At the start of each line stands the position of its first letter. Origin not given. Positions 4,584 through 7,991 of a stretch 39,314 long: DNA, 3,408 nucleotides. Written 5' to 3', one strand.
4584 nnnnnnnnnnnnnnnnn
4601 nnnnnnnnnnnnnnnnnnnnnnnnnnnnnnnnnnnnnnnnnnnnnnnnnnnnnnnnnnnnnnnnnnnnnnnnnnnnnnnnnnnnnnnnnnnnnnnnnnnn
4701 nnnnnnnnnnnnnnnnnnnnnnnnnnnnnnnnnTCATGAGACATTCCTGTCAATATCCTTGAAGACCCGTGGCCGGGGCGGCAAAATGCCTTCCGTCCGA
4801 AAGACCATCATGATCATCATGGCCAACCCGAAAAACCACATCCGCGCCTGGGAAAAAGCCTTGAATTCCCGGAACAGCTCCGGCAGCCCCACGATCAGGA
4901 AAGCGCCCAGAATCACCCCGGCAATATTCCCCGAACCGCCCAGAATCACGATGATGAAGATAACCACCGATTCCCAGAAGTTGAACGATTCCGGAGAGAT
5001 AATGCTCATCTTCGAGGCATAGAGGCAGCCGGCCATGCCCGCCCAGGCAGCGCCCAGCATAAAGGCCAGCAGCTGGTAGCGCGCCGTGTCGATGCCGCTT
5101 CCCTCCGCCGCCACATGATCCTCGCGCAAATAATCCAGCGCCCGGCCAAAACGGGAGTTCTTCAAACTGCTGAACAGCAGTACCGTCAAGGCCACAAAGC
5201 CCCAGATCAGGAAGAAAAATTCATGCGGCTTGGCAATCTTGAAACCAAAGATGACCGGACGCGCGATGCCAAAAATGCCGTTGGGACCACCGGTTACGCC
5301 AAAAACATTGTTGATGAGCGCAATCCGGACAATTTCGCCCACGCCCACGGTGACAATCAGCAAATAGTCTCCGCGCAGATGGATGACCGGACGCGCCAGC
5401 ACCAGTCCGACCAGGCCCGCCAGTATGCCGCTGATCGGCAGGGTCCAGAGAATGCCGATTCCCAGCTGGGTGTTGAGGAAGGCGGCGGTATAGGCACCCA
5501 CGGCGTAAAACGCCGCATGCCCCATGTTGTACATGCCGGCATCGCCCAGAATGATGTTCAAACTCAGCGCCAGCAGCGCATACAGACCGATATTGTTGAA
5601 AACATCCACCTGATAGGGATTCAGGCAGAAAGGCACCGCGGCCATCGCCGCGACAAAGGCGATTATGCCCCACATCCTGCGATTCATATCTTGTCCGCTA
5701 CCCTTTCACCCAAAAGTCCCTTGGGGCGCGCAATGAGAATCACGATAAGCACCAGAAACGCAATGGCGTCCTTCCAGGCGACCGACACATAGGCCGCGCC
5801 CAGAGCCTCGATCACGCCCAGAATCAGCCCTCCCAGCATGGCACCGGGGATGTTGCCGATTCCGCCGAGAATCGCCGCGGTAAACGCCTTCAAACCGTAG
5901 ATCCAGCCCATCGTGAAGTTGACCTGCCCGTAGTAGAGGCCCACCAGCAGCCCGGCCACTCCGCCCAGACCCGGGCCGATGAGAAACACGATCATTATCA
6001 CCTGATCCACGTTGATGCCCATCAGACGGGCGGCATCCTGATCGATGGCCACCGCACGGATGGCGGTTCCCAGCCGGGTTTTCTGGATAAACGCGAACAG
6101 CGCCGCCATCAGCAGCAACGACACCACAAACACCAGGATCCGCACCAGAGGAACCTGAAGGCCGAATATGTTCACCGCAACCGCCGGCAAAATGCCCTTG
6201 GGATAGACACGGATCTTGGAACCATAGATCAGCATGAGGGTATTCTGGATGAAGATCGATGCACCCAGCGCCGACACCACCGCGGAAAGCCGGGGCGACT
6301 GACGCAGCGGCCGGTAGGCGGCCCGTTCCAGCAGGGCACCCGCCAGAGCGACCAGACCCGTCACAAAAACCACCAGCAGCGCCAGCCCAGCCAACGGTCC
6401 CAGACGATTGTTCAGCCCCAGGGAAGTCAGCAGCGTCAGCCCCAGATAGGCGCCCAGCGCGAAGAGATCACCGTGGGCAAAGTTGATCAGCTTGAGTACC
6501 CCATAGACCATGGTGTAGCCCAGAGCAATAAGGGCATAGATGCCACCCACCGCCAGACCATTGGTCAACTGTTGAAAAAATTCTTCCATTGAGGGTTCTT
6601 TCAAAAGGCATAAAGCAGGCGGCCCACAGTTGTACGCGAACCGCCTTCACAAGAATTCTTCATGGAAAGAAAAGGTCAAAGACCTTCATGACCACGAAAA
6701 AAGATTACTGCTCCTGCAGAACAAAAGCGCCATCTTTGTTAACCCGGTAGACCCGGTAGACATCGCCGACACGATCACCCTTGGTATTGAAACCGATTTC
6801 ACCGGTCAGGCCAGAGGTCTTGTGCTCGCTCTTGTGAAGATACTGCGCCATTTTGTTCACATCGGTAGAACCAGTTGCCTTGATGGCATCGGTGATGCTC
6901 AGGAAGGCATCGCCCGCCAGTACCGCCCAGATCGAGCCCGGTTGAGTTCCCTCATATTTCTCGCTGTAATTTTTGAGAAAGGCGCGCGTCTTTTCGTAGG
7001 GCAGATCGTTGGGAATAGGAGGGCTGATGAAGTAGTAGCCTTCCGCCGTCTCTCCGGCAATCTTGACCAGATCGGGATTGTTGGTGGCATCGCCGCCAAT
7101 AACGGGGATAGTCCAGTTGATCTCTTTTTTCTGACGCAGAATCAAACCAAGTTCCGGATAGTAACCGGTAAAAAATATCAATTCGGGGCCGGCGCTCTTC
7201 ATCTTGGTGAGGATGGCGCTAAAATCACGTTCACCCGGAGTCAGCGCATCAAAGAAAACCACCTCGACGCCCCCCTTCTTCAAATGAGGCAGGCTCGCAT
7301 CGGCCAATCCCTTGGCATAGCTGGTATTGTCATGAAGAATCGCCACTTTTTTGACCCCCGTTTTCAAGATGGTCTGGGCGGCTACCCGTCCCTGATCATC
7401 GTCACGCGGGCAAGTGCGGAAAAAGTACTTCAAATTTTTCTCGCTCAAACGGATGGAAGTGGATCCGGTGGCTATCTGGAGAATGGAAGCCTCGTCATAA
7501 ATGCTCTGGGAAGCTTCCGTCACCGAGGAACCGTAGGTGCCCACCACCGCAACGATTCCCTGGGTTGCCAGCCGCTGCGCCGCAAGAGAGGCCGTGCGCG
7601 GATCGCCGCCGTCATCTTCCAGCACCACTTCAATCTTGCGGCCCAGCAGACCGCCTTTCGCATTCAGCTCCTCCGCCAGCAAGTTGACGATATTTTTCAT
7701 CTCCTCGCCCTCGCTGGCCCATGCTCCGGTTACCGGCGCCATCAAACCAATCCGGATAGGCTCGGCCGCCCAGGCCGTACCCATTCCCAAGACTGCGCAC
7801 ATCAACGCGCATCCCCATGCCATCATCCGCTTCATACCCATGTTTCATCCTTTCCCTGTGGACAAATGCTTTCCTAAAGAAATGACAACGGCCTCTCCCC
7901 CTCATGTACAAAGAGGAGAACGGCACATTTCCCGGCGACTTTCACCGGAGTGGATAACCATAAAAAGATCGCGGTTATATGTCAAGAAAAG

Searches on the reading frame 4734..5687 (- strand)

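Call 60: search_protein_families(library=ncbifam, proteins=[window:4734-5687:-], max_evalue=1e-10)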
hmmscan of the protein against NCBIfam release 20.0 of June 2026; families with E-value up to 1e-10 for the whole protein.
window:4734-5687:- (317 aa): 6 families
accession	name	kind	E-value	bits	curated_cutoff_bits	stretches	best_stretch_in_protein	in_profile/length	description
NF008450.0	PRK11301.1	subfamily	3.8e-73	247.3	366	2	4-153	89-237/418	high-affinity branched-chain amino acid ABC transporter permease LivM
TIGR03408.1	urea_trans_UrtC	equivalog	8.3e-32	111.1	296.2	1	77-300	90-309/313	urea ABC transporter permease subunit UrtC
TIGR03409.1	urea_trans_UrtB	equivalog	1.5e-23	83.8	250.3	1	35-306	13-290/291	urea ABC transporter permease subunit UrtB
TIGR03727.1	urea_t_UrtC_arc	equivalog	8.2e-21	74.3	575.55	1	3-304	26-340/369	urea ABC transporter, permease protein UrtC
TIGR03622.1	urea_t_UrtB_arc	equivalog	2.6e-15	56.5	374.25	1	30-295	8-265/284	urea ABC transporter, permease protein UrtB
NF008011.0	PRK10740.1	equivalog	6.7e-14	52.2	379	1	161-308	160-305/308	high-affinity branched-chain amino acid ABC transporter permease LivH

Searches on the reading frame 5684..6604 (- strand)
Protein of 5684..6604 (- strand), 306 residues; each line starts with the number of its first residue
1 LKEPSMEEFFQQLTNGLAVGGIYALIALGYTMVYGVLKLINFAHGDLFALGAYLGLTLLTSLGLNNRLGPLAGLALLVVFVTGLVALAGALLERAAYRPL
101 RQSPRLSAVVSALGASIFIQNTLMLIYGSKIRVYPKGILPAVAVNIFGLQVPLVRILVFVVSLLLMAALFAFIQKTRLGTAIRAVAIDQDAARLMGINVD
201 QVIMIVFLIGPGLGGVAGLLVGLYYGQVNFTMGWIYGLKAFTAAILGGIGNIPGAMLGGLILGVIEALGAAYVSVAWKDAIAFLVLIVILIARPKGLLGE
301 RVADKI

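Call 60: search_protein_families(library=ncbifam, proteins=[window:5684-6604:-], max_evalue=1e-10)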
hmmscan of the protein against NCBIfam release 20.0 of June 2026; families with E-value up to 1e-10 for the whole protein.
window:5684-6604:- (306 aa): 4 families
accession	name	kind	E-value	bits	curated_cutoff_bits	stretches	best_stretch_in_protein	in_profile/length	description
NF008011.0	PRK10740.1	equivalog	8.3e-73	245.7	379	1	8-305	7-307/308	high-affinity branched-chain amino acid ABC transporter permease LivH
TIGR03409.1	urea_trans_UrtB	equivalog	6.8e-43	147.4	250.3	1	11-301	2-289/291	urea ABC transporter permease subunit UrtB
TIGR03622.1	urea_t_UrtB_arc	equivalog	4.9e-22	78.5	374.25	1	23-299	14-278/284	urea ABC transporter, permease protein UrtB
TIGR03408.1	urea_trans_UrtC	equivalog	5e-11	42.9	296.2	0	142-299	152-312/313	urea ABC transporter permease subunit UrtC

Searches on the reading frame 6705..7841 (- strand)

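Call 60: search_protein_families(library=ncbifam, proteins=[window:6705-7841:-], max_evalue=1e-10)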
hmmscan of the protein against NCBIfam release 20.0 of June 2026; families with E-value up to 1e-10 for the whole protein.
window:6705-7841:- (378 aa): 2 families
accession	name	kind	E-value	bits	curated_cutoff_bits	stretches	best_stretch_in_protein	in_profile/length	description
NF011933.0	PRK15404.1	subfamily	2.7e-75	253.7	477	1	12-372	10-365/370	high-affinity branched-chain amino acid ABC transporter substrate-binding protein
TIGR03407.1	urea_ABC_UrtA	exception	1.6e-15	56.9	492.75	1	29-373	1-345/361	urea ABC transporter substrate-binding protein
